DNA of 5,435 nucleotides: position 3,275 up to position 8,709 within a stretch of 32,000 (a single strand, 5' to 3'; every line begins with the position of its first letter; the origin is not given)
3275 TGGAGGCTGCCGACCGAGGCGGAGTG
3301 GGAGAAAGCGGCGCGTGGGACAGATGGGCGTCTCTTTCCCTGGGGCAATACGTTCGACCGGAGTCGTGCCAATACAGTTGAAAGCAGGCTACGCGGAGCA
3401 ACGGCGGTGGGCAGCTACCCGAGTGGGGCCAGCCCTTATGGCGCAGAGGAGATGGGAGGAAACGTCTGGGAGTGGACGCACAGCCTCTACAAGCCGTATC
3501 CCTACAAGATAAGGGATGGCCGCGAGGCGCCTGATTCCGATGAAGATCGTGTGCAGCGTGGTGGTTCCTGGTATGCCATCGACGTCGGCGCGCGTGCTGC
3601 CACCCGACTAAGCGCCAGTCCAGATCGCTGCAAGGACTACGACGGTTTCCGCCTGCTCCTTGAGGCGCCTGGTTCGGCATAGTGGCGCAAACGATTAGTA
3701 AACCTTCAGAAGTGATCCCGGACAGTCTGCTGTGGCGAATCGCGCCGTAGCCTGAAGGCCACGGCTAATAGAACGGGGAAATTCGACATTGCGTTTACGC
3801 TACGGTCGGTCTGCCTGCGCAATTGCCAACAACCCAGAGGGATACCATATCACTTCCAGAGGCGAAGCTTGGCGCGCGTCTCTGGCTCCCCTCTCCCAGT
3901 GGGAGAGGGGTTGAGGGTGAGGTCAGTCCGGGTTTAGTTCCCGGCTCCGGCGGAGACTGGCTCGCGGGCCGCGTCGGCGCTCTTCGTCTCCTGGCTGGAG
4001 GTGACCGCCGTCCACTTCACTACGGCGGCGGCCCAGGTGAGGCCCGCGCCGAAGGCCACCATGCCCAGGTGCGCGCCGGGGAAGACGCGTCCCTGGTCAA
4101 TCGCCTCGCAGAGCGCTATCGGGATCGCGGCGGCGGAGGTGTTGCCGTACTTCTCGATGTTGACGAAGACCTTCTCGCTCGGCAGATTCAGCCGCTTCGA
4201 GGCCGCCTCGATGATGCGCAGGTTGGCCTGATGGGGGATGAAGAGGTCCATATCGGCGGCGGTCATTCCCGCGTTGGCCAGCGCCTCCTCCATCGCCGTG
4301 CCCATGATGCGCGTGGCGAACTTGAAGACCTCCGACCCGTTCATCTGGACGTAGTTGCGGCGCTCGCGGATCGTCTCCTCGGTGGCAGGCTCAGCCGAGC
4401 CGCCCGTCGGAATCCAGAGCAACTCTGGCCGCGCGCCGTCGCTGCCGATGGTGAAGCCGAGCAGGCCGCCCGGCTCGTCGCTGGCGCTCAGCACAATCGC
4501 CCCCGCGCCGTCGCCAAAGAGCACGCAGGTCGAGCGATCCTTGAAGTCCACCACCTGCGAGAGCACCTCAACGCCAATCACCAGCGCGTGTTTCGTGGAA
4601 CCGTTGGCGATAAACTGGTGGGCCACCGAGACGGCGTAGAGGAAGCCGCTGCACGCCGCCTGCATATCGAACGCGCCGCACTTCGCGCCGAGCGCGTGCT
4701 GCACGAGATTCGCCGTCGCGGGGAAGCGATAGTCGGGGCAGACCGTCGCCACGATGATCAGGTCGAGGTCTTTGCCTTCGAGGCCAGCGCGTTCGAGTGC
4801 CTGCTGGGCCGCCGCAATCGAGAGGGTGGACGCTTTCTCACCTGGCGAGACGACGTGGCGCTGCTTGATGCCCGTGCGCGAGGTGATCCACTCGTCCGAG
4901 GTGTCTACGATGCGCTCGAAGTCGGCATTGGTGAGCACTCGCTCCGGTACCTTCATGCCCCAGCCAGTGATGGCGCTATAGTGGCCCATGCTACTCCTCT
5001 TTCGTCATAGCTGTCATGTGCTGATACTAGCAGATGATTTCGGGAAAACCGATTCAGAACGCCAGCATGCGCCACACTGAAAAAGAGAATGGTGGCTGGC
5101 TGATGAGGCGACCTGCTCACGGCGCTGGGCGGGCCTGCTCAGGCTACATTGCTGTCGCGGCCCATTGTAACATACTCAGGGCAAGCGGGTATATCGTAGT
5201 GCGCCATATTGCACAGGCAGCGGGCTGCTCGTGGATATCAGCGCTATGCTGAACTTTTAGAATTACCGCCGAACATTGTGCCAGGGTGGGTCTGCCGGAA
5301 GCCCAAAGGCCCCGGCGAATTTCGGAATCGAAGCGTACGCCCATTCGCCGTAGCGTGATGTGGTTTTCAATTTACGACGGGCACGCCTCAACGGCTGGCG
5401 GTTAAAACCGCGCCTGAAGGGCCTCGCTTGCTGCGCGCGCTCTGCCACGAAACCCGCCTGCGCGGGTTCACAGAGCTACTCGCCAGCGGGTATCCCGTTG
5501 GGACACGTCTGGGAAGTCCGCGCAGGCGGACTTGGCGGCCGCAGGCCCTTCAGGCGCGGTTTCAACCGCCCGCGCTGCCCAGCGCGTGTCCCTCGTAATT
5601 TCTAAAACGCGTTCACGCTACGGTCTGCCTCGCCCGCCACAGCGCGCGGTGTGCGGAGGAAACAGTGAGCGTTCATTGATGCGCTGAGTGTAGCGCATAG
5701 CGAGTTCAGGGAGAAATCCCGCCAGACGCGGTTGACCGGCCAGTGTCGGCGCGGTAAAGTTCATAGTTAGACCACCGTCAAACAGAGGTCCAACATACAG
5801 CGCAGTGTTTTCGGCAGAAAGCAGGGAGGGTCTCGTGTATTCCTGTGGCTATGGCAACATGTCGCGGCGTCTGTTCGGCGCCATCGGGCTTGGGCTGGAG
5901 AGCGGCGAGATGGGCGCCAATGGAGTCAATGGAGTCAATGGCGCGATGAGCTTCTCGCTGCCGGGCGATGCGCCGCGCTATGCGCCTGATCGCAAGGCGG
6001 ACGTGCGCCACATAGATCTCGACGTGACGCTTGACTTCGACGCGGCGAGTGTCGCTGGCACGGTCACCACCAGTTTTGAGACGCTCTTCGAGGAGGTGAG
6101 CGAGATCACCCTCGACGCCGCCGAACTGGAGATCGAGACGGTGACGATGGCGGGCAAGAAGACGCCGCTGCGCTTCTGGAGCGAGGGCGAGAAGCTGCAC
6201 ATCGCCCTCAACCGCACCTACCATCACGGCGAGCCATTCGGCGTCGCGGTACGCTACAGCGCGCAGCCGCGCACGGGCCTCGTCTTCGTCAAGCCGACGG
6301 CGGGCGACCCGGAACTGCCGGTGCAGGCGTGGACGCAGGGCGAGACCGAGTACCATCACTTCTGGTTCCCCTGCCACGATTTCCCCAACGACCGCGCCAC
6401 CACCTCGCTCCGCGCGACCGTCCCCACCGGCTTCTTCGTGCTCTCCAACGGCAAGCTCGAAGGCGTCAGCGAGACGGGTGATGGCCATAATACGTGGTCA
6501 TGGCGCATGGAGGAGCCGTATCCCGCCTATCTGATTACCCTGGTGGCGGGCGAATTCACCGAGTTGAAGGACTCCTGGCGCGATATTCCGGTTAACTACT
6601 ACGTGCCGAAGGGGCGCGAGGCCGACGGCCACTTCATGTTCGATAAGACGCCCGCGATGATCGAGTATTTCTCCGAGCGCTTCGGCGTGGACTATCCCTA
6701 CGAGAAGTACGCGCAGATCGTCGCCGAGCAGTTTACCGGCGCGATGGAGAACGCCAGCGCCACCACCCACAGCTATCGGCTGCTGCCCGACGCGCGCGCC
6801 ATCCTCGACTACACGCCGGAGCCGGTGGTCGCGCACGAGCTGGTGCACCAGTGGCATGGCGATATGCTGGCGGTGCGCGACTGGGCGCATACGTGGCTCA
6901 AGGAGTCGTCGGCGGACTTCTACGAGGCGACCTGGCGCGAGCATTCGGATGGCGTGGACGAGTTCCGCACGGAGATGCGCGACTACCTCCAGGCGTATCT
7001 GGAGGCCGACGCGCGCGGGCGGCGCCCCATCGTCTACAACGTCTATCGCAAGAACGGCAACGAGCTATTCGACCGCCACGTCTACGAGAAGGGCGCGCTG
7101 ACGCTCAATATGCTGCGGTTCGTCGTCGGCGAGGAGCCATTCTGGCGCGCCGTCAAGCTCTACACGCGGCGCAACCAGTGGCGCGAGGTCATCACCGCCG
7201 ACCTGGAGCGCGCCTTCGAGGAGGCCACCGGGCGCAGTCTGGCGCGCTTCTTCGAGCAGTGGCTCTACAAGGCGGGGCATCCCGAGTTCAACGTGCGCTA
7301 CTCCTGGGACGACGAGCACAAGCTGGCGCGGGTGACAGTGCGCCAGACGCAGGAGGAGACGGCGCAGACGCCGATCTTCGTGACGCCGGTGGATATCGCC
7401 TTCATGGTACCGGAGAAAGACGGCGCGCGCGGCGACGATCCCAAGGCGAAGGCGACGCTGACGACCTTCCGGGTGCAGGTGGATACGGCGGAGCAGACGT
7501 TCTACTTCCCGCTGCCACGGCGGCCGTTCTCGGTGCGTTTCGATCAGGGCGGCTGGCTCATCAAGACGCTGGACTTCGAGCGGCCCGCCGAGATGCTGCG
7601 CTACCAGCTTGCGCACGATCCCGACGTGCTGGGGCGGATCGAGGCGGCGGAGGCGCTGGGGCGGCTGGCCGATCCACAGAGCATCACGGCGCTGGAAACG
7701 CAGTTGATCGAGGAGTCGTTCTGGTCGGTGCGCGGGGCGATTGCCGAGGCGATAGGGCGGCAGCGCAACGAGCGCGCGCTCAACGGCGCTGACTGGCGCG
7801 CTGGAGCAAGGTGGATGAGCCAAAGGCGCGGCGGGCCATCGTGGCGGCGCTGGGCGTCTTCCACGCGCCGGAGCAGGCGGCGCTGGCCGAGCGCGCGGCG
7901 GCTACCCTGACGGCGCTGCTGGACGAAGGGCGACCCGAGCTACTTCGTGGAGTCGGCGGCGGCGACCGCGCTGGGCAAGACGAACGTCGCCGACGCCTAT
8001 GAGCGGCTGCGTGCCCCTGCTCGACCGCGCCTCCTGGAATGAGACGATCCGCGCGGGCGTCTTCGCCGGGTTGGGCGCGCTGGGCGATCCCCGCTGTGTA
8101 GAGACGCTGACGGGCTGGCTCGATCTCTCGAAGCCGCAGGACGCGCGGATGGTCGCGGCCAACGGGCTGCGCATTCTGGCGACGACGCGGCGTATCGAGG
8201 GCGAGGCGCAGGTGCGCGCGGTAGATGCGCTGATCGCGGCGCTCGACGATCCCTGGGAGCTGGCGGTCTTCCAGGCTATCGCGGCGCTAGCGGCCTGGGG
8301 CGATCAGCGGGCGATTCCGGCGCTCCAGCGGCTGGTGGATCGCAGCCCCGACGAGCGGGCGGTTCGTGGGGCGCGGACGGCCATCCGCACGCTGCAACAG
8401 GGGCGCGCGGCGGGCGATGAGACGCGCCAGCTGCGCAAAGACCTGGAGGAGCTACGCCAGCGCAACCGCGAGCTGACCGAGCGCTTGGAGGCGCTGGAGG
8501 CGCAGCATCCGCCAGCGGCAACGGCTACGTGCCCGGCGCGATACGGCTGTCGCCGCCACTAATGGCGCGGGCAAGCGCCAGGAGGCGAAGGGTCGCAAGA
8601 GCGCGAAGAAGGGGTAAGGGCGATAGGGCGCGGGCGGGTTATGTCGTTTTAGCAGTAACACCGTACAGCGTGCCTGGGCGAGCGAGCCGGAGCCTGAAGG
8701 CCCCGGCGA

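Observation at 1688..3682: Intact TIR-helical repeat-FGE/SUMF1 fusion lacking any NTPase: candidate single-chain sensor-effector of a conflict/immunity system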

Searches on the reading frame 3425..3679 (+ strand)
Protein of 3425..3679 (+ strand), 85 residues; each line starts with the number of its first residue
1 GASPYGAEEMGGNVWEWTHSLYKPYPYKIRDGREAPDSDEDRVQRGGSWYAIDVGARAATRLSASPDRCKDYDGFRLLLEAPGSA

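Call 69: search_solved_structures(query=window:3425-3679:+, max_evalue=1, show_alignments=5)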
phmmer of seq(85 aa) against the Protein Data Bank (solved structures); distinct sequences matched with E-value up to 1: 28.
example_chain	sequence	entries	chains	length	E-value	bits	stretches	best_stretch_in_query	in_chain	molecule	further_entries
8u41_A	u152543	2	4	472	2.5e-06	31.1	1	1-77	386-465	Selenoxide synthase OvsA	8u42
8ux5_A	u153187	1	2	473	1.1e-05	29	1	1-77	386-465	Selenoxide synthase OvsA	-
4x8b_A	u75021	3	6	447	3e-05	27.7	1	1-78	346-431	Sulfoxide synthase EgtB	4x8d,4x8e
1y4j_A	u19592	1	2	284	0.00014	25.5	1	4-81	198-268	Sulfatase modifying factor 2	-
7ml6_A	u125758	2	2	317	0.00041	24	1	3-76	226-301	CalU17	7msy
2afy_X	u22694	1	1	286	0.00044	24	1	4-77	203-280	Sulfatase modifying factor 1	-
6vqp_A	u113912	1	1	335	0.00046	23.9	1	3-76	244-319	CalU17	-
2aft_X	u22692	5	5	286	0.00067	23.4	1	4-77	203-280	Sulfatase modifying factor 1 | Sulfatase-modifying factor 1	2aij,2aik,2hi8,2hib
31dc_A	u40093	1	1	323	0.00069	23.3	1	4-77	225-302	Formylglycine-generating enzyme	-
1y1e_X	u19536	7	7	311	0.00074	23.2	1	4-77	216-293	C-alpha-formyglycine-generating enzyme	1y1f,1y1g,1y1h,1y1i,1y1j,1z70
2aii_X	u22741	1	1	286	0.00074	23.2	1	4-77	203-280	Sulfatase modifying factor 1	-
5ssy_A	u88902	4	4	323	0.00079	23.1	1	4-77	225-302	Formylglycine-generating enzyme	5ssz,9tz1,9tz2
8aru_A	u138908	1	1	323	0.00079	23.1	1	4-77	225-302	Formylglycine-generating enzyme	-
5ssx_A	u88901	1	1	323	0.00079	23.1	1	4-77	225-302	Formylglycine-generating enzyme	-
2q17_A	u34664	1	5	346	0.0011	22.7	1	5-79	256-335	formylglycine generating enzyme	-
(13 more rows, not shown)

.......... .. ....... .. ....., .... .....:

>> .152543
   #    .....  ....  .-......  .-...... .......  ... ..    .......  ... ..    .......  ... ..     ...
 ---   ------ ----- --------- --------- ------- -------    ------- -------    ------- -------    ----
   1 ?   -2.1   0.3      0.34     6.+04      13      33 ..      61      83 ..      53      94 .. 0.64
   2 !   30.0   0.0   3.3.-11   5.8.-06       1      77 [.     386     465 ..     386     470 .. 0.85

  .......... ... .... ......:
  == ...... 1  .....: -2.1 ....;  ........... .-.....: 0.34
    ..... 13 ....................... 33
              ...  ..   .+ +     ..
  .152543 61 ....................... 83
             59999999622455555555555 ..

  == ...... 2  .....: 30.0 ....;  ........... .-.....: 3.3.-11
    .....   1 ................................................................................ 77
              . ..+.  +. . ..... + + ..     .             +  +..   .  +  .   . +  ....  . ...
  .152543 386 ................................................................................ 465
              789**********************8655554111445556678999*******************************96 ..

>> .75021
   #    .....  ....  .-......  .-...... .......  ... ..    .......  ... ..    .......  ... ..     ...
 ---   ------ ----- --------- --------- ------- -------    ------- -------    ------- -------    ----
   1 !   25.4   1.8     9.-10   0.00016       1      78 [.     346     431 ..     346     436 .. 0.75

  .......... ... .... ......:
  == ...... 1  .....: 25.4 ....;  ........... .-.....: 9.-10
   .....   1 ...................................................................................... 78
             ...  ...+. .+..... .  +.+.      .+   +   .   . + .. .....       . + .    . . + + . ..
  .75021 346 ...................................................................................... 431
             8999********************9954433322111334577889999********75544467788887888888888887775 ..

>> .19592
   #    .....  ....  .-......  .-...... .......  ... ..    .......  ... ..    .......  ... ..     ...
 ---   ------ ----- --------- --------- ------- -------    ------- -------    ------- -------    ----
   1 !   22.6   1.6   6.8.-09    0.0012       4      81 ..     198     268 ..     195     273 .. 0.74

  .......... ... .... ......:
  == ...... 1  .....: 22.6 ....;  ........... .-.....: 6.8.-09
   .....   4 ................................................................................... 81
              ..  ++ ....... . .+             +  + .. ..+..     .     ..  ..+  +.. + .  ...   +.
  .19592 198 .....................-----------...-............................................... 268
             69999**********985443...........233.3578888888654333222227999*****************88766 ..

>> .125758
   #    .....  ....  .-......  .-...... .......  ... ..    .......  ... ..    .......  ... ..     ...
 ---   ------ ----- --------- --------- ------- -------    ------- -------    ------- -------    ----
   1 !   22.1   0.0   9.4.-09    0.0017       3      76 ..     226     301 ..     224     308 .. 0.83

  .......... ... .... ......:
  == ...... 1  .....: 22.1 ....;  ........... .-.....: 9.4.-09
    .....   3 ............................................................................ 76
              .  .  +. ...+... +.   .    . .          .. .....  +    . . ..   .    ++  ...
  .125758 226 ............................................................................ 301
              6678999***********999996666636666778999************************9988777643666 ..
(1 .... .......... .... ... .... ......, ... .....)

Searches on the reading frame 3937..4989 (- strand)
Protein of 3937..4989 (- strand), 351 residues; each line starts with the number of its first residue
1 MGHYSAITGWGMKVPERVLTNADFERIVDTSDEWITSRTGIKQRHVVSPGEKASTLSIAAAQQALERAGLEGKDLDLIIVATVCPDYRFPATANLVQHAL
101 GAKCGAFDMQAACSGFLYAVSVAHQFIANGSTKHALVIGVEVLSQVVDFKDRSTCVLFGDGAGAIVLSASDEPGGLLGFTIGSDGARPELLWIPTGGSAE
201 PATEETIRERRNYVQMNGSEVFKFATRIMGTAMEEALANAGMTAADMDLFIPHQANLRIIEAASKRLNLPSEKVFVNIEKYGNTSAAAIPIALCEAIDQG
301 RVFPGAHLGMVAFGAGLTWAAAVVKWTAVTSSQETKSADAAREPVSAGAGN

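Call 3: search_protein_families(library=pfam, proteins=[window:3937-4989:-], max_evalue=0.1)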
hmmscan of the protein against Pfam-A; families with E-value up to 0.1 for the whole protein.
window:3937-4989:- (351 aa): 7 families
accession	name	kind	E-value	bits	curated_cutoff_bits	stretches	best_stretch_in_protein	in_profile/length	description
PF08541.16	ACP_syn_III_C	-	3.2e-36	123.8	26.6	1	237-326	1-90/90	3-Oxoacyl-[acyl-carrier-protein (ACP)] synthase III C terminal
PF08545.16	ACP_syn_III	-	1.2e-31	108.8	24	1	107-185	1-80/80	3-Oxoacyl-[acyl-carrier-protein (ACP)] synthase III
PF00108.29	Thiolase_N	-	5.4e-10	39.5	26.4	1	37-147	7-119/260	Thiolase, N-terminal domain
PF00109.32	ketoacyl-synt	-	2.5e-05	24.4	20.8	1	92-148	153-209/252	Beta-ketoacyl synthase, N-terminal domain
PF08392.18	FAE1_CUT1_RppA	-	0.00016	21.6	27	1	51-171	81-207/290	FAE1/Type III polyketide synthase-like protein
PF02803.24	Thiolase_C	-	0.00032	20.8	27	0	231-277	26-72/123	Thiolase, C-terminal domain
PF22691.2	Thiolase_C_1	-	0.04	14.1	28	0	58-78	21-41/144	Thiolase C-terminal domain-like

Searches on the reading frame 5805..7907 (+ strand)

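Call 3: search_protein_families(library=pfam, proteins=[window:5805-7907:+], max_evalue=0.1)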
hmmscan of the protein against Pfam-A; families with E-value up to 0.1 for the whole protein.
window:5805-7907:+ (701 aa): 7 families
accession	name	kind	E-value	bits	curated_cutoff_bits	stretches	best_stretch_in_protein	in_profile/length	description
PF01433.26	Peptidase_M1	-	1.6e-41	142.8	27.7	1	278-486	2-218/218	Peptidase family M1 domain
PF17900.6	Peptidase_M1_N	-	3.2e-19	70.2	25.8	1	69-243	4-186/186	Peptidase M1 N-terminal domain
PF13646.12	HEAT_2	-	3.4e-08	34.1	27.7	1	597-659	3-64/88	HEAT repeats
PF03130.22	HEAT_PBS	-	0.00068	20.4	20.9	1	611-631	2-22/27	PBS lyase HEAT-like repeat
PF11940.14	DUF3458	-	0.0014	19.4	28.6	1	491-568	1-71/95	Domain of unknown function (DUF3458) Ig-like fold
PF25577.1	TPR_TAF2_C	-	0.013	14.8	27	1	598-655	4-62/363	TAF2-like, TPR repeats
PF02985.28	HEAT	-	0.04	14.6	23.5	0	601-622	7-28/31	HEAT repeat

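Call 83: search_protein_families(library=padloc, proteins=[window:5805-7907:+], max_evalue=0.001)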
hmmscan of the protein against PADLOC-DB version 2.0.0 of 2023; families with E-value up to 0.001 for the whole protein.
window:5805-7907:+ (701 aa): 0 families

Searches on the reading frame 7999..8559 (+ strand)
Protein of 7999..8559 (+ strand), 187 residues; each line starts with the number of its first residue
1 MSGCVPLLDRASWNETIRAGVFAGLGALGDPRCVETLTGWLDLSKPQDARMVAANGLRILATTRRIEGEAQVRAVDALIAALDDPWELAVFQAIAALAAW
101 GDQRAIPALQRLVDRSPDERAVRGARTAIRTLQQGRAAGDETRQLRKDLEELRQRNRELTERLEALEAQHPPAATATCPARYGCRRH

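Call 30: search_protein_families(library=pfam, proteins=[window:7999-8559:+], max_evalue=0.001)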
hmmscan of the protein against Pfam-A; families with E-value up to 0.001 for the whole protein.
window:7999-8559:+ (187 aa): 2 families
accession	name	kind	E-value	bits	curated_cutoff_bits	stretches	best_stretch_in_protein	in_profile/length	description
PF13646.12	HEAT_2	-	2e-10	41.2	27.7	2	73-129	31-87/88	HEAT repeats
PF03130.22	HEAT_PBS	-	2.1e-06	28.1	20.9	0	92-114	4-26/27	PBS lyase HEAT-like repeat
